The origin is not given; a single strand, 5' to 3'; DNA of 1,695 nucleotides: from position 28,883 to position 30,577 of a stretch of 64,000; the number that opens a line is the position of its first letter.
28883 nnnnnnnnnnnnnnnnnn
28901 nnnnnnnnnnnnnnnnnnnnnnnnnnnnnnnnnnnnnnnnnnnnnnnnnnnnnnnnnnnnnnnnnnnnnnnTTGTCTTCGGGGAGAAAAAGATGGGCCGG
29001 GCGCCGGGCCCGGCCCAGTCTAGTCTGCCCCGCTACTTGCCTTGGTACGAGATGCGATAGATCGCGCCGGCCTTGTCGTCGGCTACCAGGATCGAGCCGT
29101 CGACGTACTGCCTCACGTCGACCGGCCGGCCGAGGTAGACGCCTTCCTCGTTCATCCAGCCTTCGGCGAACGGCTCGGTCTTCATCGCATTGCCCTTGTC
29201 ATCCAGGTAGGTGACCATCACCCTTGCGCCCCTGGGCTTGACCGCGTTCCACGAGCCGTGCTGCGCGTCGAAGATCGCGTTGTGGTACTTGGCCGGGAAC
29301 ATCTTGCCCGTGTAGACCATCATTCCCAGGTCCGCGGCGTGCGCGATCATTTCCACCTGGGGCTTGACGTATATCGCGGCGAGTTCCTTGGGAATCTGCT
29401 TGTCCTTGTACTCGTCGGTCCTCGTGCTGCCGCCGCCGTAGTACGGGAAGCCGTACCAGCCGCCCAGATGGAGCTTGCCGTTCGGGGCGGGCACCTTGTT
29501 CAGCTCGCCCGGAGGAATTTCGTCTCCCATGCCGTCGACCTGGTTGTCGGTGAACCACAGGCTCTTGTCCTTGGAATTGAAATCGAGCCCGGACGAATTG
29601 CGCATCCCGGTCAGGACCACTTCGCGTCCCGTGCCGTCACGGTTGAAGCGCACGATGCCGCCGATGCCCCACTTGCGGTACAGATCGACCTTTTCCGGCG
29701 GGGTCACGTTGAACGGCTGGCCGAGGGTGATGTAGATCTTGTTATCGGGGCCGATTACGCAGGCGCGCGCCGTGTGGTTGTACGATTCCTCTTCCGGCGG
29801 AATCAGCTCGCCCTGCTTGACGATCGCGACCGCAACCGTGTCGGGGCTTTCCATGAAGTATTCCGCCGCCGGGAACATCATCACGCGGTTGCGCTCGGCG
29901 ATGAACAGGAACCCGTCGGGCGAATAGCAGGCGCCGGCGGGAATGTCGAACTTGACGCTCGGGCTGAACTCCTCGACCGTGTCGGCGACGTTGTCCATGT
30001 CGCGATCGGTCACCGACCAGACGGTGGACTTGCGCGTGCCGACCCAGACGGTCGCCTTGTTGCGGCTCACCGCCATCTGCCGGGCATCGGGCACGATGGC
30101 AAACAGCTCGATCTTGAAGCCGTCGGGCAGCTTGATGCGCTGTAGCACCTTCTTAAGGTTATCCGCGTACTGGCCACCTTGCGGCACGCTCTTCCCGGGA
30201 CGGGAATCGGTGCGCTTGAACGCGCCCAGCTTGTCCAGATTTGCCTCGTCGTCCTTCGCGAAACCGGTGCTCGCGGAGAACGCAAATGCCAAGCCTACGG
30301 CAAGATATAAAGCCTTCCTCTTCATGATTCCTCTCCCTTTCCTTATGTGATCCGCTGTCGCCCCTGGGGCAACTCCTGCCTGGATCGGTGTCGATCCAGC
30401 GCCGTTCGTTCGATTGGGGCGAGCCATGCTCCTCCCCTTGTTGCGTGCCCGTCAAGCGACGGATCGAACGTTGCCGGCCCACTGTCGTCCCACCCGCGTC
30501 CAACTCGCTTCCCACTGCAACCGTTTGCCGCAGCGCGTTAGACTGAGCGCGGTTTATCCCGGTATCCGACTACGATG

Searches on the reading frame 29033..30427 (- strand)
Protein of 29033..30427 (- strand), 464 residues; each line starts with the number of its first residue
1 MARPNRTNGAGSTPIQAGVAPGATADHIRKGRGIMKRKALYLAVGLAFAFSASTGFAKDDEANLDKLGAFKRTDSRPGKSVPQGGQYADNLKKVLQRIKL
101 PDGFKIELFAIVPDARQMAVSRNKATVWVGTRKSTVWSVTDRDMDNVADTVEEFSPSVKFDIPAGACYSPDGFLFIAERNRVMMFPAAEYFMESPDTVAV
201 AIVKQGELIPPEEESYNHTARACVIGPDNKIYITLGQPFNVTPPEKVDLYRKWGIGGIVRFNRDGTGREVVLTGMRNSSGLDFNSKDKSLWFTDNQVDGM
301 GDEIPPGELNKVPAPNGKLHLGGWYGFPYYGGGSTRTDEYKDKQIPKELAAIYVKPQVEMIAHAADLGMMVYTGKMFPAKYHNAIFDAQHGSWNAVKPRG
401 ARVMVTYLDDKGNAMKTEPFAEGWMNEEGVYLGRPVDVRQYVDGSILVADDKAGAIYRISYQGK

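Call 40: search_protein_families(library=pfam, proteins=[window:29033-30427:-], max_evalue=0.001)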
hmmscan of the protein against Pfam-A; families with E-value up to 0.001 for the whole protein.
window:29033-30427:- (464 aa): 2 families
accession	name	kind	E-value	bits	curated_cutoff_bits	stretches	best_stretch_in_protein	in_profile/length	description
PF07995.17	GSDH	-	2.3e-08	34.2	25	1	211-457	107-331/332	Glucose / Sorbosone dehydrogenase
PF23500.1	DUF7133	-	0.00019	21.3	27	0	132-387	57-289/385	Domain of unknown function (DUF7133)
